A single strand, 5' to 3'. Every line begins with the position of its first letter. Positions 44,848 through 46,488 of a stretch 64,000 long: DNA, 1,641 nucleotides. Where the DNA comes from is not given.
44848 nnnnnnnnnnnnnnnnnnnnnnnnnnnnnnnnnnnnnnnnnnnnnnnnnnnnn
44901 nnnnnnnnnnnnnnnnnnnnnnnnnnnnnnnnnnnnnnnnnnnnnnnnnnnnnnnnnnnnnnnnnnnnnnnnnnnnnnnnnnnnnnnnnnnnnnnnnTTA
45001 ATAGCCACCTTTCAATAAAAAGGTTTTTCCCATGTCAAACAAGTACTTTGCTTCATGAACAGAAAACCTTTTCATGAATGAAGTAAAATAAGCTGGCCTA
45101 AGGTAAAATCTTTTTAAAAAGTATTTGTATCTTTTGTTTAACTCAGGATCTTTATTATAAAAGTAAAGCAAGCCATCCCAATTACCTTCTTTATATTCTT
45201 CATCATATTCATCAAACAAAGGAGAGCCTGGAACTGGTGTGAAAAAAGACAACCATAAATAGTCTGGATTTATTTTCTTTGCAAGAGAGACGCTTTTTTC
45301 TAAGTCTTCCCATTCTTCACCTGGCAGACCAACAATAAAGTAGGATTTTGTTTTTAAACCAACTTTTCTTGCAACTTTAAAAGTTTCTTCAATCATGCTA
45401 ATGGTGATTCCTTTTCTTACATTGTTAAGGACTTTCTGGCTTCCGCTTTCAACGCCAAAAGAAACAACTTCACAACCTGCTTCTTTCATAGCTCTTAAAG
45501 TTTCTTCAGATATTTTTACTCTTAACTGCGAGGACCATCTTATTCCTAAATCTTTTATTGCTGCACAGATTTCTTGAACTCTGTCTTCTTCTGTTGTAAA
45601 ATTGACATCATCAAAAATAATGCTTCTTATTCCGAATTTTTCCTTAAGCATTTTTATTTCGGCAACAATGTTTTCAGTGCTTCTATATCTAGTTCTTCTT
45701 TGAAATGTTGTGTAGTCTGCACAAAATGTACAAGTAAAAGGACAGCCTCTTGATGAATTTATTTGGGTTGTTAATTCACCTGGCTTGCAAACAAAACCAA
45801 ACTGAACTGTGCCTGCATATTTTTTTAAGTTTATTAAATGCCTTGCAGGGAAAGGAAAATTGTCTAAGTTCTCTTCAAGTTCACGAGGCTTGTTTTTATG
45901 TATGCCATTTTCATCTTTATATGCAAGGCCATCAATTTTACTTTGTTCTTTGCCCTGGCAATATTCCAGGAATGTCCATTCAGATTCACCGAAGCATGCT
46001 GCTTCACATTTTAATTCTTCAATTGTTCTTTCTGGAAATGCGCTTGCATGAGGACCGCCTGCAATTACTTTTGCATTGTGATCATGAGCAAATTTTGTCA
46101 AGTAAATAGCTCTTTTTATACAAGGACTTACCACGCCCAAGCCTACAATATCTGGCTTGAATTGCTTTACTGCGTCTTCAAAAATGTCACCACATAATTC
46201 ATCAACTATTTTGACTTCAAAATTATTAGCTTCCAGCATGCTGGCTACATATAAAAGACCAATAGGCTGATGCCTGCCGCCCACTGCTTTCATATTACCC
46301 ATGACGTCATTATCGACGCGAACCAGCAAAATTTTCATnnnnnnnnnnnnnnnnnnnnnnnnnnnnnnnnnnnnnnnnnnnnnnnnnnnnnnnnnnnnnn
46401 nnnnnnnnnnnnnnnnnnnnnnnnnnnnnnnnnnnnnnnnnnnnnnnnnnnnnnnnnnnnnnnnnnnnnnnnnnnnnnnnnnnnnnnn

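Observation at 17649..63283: Glycan-biosynthesis island of about 45 kb with eight radical SAM enzymes, five of them B12-dependent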

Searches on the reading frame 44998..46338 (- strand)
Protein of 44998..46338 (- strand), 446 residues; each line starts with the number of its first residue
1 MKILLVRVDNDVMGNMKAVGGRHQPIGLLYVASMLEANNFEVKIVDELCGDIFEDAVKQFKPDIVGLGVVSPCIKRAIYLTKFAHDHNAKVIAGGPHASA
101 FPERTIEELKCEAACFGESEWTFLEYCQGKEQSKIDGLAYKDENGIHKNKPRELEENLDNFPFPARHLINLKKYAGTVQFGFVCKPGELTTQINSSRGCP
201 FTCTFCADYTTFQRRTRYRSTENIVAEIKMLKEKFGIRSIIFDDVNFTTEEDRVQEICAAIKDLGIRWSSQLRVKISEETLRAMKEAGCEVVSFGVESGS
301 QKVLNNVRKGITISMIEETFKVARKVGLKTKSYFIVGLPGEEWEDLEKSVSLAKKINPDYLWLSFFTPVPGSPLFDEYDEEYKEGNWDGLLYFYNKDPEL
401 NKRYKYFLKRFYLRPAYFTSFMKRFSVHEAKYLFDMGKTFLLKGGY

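Call 4: search_protein_families(library=pfam, proteins=[window:44998-46338:-], max_evalue=0.01)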
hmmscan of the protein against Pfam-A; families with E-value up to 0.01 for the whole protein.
window:44998-46338:- (446 aa): 2 families
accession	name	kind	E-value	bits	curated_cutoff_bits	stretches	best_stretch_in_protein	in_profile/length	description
PF04055.27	Radical_SAM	-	2.6e-29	103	29.5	1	193-352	1-165/166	Radical SAM superfamily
PF02310.24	B12-binding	-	1.9e-18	66.9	32.1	1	18-124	7-118/121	B12 binding domain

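Call 9: search_protein_families(library=ncbifam, proteins=[window:44998-46338:-], max_evalue=0.001)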
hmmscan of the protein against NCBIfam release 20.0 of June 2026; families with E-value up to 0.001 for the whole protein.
window:44998-46338:- (446 aa): 45 families (the best 25 are shown)
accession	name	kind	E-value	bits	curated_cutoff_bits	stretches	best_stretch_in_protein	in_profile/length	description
TIGR03471.1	HpnJ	equivalog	9.3e-61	206.1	577.6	1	67-420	74-441/472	hopanoid biosynthesis associated radical SAM protein HpnJ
NF050148.1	rSAM_ApyD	equivalog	1e-42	146.4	750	1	5-438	3-456/645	RiPP biosynthesis radical SAM protein ApyD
TIGR02026.1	BchE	equivalog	3.1e-41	141.8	481.35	1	3-381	2-390/497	magnesium-protoporphyrin IX monomethyl ester anaerobic oxidative cyclase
NF038361.1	rSAM_Sden_1168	equivalog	3.6e-40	138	575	1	87-377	169-472/560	Sden_1168 family B12-binding radical SAM P-methyltransferase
TIGR04013.1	B12_SAM_MJ_1487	hypoth_equivalog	2.6e-36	125.3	251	1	53-379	35-358/382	TIGR04013 family B12-binding domain/radical SAM domain-containing protein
TIGR04014.1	B12_SAM_MJ_0865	equivalog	2.7e-36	125.3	360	1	80-379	60-359/434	methyl-coenzyme M reductase glutamine C-methyltransferase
TIGR04385.1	B12_rSAM_cofa1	equivalog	4.1e-35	121.8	450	1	21-356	16-364/438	B12 lower ligand biosynthesis radical SAM protein BzaD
NF033070.1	rSAM_AprD4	equivalog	9.5e-33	113.8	500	1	25-375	42-387/456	AprD4 family radical SAM diol-dehydratase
TIGR04479.1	bcpD_PhpK_rSAM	subfamily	1e-32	113.2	600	1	189-378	240-431/504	PhpK family radical SAM P-methyltransferase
TIGR04072.2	rSAM_ladder_B12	equivalog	2.7e-29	102.1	360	1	25-353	18-346/443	lipid biosynthesis B12-binding/radical SAM protein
TIGR04367.1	HpnR_B12_rSAM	equivalog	1.3e-24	86.6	650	1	19-374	16-369/490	hopanoid C-3 methylase HpnR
TIGR04295.1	B12_rSAM_oligo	hypoth_equivalog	3e-24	85.5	400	1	23-318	23-325/422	TIGR04295 family B12-binding domain-containing radical SAM protein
NF040542.1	rSAM_RCCLKC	equivalog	3.8e-24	85.6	450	1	21-348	9-342/423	arsinothricin biosynthesis radical SAM protein ArsL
TIGR03975.1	rSAM_ocin_1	subfamily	6.4e-20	71.2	281.85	1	91-356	160-430/606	RiPP maturation radical SAM C-methyltransferase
TIGR04190.1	B12_SAM_Ta0216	equivalog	3.7e-18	65.4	500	1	25-432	37-471/554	TIGR04190 family B12-binding domain/radical SAM domain protein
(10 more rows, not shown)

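Call 57: find_homologous_proteins(query=window:44998-46338:-, max_evalue=1e-20)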
Query window:44998-46338:- (446 aa): 4586 proteins with E <= 1e-20 among 8000 candidates; the best 120 are listed.
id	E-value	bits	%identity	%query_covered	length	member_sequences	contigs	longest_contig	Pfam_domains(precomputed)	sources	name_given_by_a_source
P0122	1.2e-276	936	88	100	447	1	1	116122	PF04055.28,PF02310.25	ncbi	-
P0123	6.4e-262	887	83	100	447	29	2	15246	PF04055.28,PF02310.25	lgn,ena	-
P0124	6.9e-262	887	84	100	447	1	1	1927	PF04055.28,PF02310.25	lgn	-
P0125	7.6e-262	887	84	100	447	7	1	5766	PF04055.28,PF02310.25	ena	-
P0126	9.6e-262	887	84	100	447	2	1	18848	PF04055.28,PF02310.25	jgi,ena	-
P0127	6.4e-261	884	84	100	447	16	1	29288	PF04055.28,PF02310.25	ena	-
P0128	1.4e-257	873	100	85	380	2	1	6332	PF04055.28,PF02310.25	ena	-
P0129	4.2e-254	861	83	97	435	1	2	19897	PF04055.28,PF02310.25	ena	-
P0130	5.8e-254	861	83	97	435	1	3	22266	PF04055.28,PF02310.25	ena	-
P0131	1.6e-227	774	73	100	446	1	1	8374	PF04055.28,PF02310.25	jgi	-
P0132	1.7e-126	441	47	99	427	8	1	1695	PF04055.28,PF02310.25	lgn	-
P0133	5.0e-124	433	46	97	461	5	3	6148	PF04055.28,PF02310.25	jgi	jgi:radical SAM superfamily enzyme YgiQ (UPF0313 family)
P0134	1.9e-122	427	45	99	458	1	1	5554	PF04055.28,PF02310.25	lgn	-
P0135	3.2e-122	427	45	96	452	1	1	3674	PF04055.28,PF02310.25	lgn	-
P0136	5.6e-122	426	45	99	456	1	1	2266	PF04055.28,PF02310.25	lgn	-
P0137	4.6e-121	423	46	96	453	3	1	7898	PF04055.28,PF02310.25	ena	-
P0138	3.1e-118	414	45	96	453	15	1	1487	PF04055.28,PF02310.25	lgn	-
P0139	2.3e-111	391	41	99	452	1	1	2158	PF04055.28,PF02310.25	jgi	jgi:anaerobic magnesium-protoporphyrin IX monomethyl ester cyclase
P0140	3.9e-111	390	41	99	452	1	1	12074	PF04055.28,PF02310.25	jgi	-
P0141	1.6e-109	385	43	95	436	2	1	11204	PF04055.28,PF02310.25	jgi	-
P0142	3.0e-107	377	43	99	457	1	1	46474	PF04055.28,PF02310.25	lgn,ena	-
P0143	2.7e-106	374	41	99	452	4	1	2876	PF04055.28,PF02310.25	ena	-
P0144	1.9e-103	365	39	99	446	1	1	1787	PF04055.28,PF02310.25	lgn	-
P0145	1.9e-98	348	39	99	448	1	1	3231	PF04055.28,PF02310.25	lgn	-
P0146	5.5e-98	347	41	95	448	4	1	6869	PF04055.28,PF02310.25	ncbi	-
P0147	1.2e-96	342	40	95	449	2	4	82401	PF04055.28,PF02310.25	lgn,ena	-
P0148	2.8e-96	341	40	95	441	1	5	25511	PF04055.28,PF02310.25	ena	-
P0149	4.5e-96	340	39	99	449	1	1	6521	PF04055.28,PF02310.25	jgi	jgi:anaerobic magnesium-protoporphyrin IX monomethyl ester cyclase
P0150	5.6e-95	337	40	95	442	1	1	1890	PF04055.28,PF02310.25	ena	-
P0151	1.6e-94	335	41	99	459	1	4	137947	PF04055.28,PF02310.25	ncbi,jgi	-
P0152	1.9e-94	335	39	95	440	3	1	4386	PF04055.28,PF02310.25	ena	-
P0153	3.3e-94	334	38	95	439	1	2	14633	PF04055.28,PF02310.25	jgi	-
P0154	1.0e-93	333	39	92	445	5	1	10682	PF04055.28,PF02310.25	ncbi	-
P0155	1.7e-92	329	39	95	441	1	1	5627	PF04055.28,PF02310.25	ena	-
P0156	1.4e-91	326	39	95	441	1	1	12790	PF04055.28,PF02310.25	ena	-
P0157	1.5e-91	326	39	95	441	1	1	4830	PF04055.28,PF02310.25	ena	-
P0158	1.8e-88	315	38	96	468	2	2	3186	PF04055.28,PF02310.25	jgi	jgi:anaerobic magnesium-protoporphyrin IX monomethyl ester cyclase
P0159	1.6e-87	312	53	61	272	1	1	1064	PF04055.28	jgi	jgi:radical SAM superfamily enzyme YgiQ (UPF0313 family)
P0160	4.9e-81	291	42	79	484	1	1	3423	PF04055.28,PF02310.25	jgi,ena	-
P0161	2.4e-77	279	41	84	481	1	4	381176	PF04055.28,PF02310.25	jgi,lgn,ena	jgi:radical SAM superfamily enzyme YgiQ (UPF0313 family)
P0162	1.4e-76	276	37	95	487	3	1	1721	PF04055.28,PF02310.25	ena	-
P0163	7.7e-76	274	37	95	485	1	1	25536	PF04055.28,PF02310.25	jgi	jgi:radical SAM superfamily enzyme YgiQ (UPF0313 family)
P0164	4.5e-73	265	38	94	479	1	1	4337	PF04055.28,PF02310.25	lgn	-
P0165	2.4e-72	262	34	97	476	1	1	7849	PF04055.28,PF02310.25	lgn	-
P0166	2.7e-72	262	39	88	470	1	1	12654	PF04055.28,PF02310.25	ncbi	-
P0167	4.2e-72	261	36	99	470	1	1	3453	PF04055.28,PF02310.25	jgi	-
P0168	4.4e-72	261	34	99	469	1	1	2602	PF04055.28,PF02310.25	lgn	-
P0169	9.0e-72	260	35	98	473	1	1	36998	PF04055.28,PF02310.25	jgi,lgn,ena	-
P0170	1.3e-71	260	35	94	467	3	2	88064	PF04055.28,PF02310.25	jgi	-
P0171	1.4e-71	260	42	68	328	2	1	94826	PF04055.28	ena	-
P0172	1.4e-71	260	34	98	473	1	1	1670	PF04055.28,PF02310.25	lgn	-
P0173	4.5e-71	258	37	99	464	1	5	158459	PF04055.28,PF02310.25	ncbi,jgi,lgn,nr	ncbi:MAG: radical SAM protein [Candidatus Omnitrophica bacterium]|nr:radical SAM protein [Candidatus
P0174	7.4e-71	257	34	98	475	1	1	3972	PF04055.28,PF02310.25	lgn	-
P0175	8.2e-71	257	35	96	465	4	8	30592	PF04055.28,PF02310.25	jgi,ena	-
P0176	1.0e-70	257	37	90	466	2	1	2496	PF04055.28,PF02310.25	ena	-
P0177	1.7e-70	256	37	94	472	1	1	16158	PF04055.28,PF02310.25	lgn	-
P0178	1.8e-70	256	36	88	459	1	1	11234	PF04055.28,PF02310.25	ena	-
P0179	2.0e-70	256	38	87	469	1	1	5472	PF04055.28,PF02310.25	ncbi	-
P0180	2.0e-70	256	35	97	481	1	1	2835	PF04055.28,PF02310.25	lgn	-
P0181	8.4e-70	254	34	99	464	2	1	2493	PF04055.28,PF02310.25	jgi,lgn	-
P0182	9.8e-70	254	34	96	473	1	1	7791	PF04055.28,PF02310.25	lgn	-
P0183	1.3e-69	253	36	95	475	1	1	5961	PF04055.28,PF02310.25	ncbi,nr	ncbi:radical SAM protein [Candidatus Pacearchaeota archaeon]|nr:radical SAM protein [Candidatus Pace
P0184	1.6e-69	253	36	95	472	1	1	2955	PF04055.28,PF02310.25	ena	-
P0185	1.8e-69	253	34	95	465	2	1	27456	PF04055.28,PF02310.25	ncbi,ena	-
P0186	2.2e-69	253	36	95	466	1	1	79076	PF04055.28,PF02310.25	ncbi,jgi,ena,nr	ncbi:MAG: B12-binding domain-containing radical SAM protein [Candidatus Hecatellales archaeon]|nr:MA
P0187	2.6e-69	252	38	84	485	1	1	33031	PF04055.28,PF02310.25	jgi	-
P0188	2.8e-69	252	38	80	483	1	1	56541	PF04055.28,PF02310.25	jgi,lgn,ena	-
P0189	1.3e-68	250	34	96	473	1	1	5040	PF04055.28,PF02310.25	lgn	-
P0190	1.4e-68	250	36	93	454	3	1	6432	PF04055.28,PF02310.25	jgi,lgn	jgi:radical SAM superfamily enzyme YgiQ (UPF0313 family)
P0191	1.7e-68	250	37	91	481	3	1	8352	PF04055.28,PF02310.25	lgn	-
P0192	1.9e-68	249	35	96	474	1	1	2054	PF04055.28,PF02310.25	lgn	-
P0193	2.4e-68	249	34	97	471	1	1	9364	PF04055.28,PF02310.25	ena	-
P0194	2.9e-68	249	35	89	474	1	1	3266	PF04055.28,PF02310.25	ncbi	-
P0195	2.9e-68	249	35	96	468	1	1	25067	PF04055.28,PF02310.25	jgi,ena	-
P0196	3.2e-68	249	36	91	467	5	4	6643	PF04055.28,PF02310.25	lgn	-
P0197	3.6e-68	249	35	99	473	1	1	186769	PF04055.28,PF02310.25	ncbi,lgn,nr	ncbi:B12-binding domain-containing radical SAM protein [Candidatus Saganbacteria bacterium]|nr:B12-b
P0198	4.9e-68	248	37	95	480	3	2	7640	PF04055.28,PF02310.25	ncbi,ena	-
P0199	5.1e-68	248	35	96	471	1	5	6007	PF04055.28,PF02310.25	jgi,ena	-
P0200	6.0e-68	248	35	93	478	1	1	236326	PF04055.28,PF02310.25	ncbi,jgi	-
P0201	6.5e-68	248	36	84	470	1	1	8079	PF04055.28,PF19864.6,PF02310.25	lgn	-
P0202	7.4e-68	248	33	93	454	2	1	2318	PF04055.28,PF02310.25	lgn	-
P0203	7.4e-68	248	39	79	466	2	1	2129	PF04055.28,PF02310.25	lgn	-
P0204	8.3e-68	247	36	99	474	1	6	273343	PF04055.28,PF02310.25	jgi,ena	jgi:radical SAM superfamily enzyme YgiQ (UPF0313 family)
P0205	8.7e-68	247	34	95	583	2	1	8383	PF13847.13,PF13649.13,PF04055.28,PF02390.24,PF02310.25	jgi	jgi:radical SAM superfamily enzyme YgiQ (UPF0313 family)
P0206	1.2e-67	247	34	98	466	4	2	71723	PF04055.28,PF02310.25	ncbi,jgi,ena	-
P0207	1.3e-67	247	36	89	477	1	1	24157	PF04055.28,PF02310.25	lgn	-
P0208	1.3e-67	247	35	100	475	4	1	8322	PF04055.28,PF02310.25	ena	-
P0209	1.4e-67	247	33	99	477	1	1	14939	PF04055.28,PF02310.25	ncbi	-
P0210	1.6e-67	246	38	81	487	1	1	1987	PF04055.28,PF02310.25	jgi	-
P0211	1.6e-67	246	35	96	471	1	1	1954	PF04055.28,PF02310.25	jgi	-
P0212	1.8e-67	246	35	96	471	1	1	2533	PF04055.28,PF02310.25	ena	-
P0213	2.1e-67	246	36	87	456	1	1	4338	PF04055.28,PF13353.12,PF02310.25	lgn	-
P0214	2.4e-67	246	36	93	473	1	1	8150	PF04055.28,PF02310.25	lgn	-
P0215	2.4e-67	246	35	90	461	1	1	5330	PF04055.28,PF02310.25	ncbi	-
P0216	2.8e-67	246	36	94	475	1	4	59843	PF04055.28,PF08497.16,PF02310.25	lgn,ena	-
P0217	3.6e-67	245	36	99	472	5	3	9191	PF04055.28,PF02310.25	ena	-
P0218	4.0e-67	245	33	92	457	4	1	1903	PF04055.28,PF02310.25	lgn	-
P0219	5.0e-67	245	38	93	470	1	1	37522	PF04055.28,PF02310.25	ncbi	ncbi:MAG: radical SAM protein [Candidatus Nealsonbacteria bacterium]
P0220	8.6e-67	244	35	96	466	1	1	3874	PF04055.28,PF02310.25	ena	-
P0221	9.2e-67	244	36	85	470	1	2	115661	PF04055.28,PF02310.25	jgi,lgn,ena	jgi:radical SAM superfamily enzyme YgiQ (UPF0313 family)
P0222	1.2e-66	244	34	100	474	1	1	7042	PF04055.28,PF02310.25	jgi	jgi:anaerobic magnesium-protoporphyrin IX monomethyl ester cyclase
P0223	1.4e-66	243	36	90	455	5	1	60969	PF04055.28,PF02310.25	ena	-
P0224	1.4e-66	243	35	95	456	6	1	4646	PF04055.28,PF02310.25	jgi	-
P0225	1.4e-66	243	35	95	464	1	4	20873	PF04055.28,PF02310.25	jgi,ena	-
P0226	1.9e-66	243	36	84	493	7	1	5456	PF04055.28,PF02310.25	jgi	jgi:radical SAM superfamily enzyme YgiQ (UPF0313 family)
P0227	2.2e-66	243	34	96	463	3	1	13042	PF04055.28,PF02310.25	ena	-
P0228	2.3e-66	243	36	80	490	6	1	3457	PF04055.28,PF02310.25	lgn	-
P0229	2.4e-66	243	33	93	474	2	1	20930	PF04055.28,PF02310.25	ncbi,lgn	-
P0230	2.7e-66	242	35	95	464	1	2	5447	PF04055.28,PF02310.25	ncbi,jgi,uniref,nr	ncbi:B12-binding domain-containing radical SAM protein [Candidatus Aerophobetes bacterium]|uniref:B1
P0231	2.9e-66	242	34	94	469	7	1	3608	PF04055.28,PF02310.25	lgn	-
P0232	6.1e-66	241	35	95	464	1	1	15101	PF04055.28,PF02310.25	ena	-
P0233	6.7e-66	241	34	94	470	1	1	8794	PF04055.28,PF02310.25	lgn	-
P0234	7.3e-66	241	35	84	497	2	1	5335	PF04055.28,PF02310.25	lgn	-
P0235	7.8e-66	241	35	95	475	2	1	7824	PF04055.28,PF02310.25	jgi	-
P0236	7.8e-66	241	34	94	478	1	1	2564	PF04055.28,PF02310.25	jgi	jgi:radical SAM superfamily enzyme YgiQ (UPF0313 family)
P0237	1.0e-65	240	35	93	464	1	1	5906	PF04055.28,PF02310.25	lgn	-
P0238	1.0e-65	240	34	99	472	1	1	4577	PF04055.28,PF13353.12,PF02310.25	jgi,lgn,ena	-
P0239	1.3e-65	240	35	95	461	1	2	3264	PF04055.28,PF13353.12,PF02310.25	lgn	-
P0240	1.3e-65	240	34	93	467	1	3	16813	PF04055.28,PF02310.25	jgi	-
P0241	1.5e-65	240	34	91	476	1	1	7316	PF04055.28,PF02310.25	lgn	-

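Call 58: find_encoding_contigs(protein=P0151, flank=7000, max_places=1)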
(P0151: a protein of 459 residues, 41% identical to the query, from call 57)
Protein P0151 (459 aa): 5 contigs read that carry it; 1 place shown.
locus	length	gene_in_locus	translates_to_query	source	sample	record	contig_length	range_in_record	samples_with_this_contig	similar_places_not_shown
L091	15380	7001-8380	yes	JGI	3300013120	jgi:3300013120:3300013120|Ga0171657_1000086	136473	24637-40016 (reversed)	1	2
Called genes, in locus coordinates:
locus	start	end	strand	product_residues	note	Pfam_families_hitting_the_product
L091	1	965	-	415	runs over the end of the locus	PF01943:Polysacc_synt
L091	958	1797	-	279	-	PF13489:Methyltransf_23, PF08241:Methyltransf_11, PF08242:Methyltransf_12, PF13649:Methyltransf_25, PF13847:Methyltransf_31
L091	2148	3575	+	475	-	PF02310:B12-binding, PF04055:Radical_SAM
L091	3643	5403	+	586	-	-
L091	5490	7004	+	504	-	PF02310:B12-binding, PF04055:Radical_SAM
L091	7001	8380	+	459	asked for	PF02310:B12-binding, PF04055:Radical_SAM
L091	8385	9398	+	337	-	PF13353:Fer4_12 (weak), PF04055:Radical_SAM, PF13186:SPASM (faint)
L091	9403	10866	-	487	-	PF00413:Peptidase_M10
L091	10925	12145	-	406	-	PF00112:Peptidase_C1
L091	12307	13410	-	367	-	-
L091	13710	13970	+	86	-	-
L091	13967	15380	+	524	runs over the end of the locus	-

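Call 59: find_encoding_contigs(protein=P0147, flank=7000, max_places=1)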
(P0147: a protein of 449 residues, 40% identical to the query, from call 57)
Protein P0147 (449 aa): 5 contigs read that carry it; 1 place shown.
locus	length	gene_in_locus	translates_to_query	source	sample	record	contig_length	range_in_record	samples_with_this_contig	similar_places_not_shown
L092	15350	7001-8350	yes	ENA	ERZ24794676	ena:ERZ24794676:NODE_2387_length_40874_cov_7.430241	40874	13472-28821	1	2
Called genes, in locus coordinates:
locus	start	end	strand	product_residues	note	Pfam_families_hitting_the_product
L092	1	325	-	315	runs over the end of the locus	-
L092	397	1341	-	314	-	PF13472:Lipase_GDSL_2 (faint)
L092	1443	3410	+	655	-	PF25062:ARM_TT21_N (weak), PF13424:TPR_12 (weak), PF28559:TPR_SusR (weak), PF14559:TPR_19 (weak), PF13424:TPR_12 (weak), PF00515:TPR_1 (weak), PF07719:TPR_2 (weak), PF13432:TPR_16 (weak), +16 more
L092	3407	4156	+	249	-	PF13483:Lactamase_B_3, PF12706:Lactamase_B_2, PF00753:Lactamase_B (weak)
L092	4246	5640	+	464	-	PF02310:B12-binding, PF04055:Radical_SAM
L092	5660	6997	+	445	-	PF02310:B12-binding, PF04055:Radical_SAM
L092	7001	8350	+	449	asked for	PF02310:B12-binding, PF04055:Radical_SAM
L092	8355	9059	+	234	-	PF13641:Glyco_tranf_2_3 (weak), PF00535:Glycos_transf_2, PF10111:Glyco_tranf_2_2 (weak)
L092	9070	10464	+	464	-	PF02310:B12-binding, PF04055:Radical_SAM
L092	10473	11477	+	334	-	PF00535:Glycos_transf_2, PF10111:Glyco_tranf_2_2 (faint), PF13506:Glyco_transf_21 (faint), PF13641:Glyco_tranf_2_3, PF13632:Glyco_trans_2_3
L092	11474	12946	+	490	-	PF02310:B12-binding, PF04055:Radical_SAM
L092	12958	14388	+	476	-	PF02310:B12-binding, PF04055:Radical_SAM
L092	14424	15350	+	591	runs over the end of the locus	-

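Call 69: search_solved_structures(query=window:44998-46338:-, max_evalue=0.001)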
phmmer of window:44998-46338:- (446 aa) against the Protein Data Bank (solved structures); distinct sequences matched with E-value up to 0.001: 15.
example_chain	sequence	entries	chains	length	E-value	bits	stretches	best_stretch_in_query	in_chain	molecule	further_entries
6fd2_B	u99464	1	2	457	1.5e-26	96.4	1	159-376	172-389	Putative apramycin biosynthetic oxidoreductase 4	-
9ccb_A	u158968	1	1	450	9.5e-24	87.2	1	69-379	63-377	Radical SAM core domain-containing protein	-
3ciw_A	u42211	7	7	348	5.2e-08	35.3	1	182-378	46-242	FeFe-Hydrogenase maturase | [FeFe] hydrogenase maturase subunit HydE | Biotin synthetase, putative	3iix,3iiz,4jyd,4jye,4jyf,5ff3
5fep_A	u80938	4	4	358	5.6e-08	35.2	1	182-378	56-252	[FeFe] hydrogenase maturase subunit HydE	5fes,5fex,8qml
7o1p_A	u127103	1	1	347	6.9e-08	34.9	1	182-378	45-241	[FeFe] hydrogenase maturase subunit HydE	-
3cix_A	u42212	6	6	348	6.9e-08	34.9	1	182-378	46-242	FeFe-Hydrogenase maturase | [FeFe] hydrogenase maturase subunit HydE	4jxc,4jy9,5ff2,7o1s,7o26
7o1o_A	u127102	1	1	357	7.4e-08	34.8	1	182-378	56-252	[FeFe] hydrogenase maturase subunit HydE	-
5few_A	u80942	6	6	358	7.4e-08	34.8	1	182-378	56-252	[FeFe] hydrogenase maturase subunit HydE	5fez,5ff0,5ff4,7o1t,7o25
4jy8_A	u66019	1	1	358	7.4e-08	34.8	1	182-378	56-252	FEFE-HYDROGENASE MATURASE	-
8qmk_A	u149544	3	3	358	7.4e-08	34.8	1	182-378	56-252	[FeFe] hydrogenase maturase subunit HydE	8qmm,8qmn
9n1b_A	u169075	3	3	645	1.5e-06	30.5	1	37-259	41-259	Radical SAM protein | Radical SAM enzyme CysS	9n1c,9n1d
8vcw_A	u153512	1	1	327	1.7e-06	30.3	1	188-402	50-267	Biotin synthase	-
2qgq_A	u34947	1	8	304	5.4e-06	28.7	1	193-376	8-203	Protein TM_1862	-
4jc0_A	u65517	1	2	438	1.1e-05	27.7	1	193-376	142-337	Ribosomal protein S12 methylthiotransferase RimO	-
5ul2_A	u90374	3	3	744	4.3e-05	25.7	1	41-334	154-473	OxsB protein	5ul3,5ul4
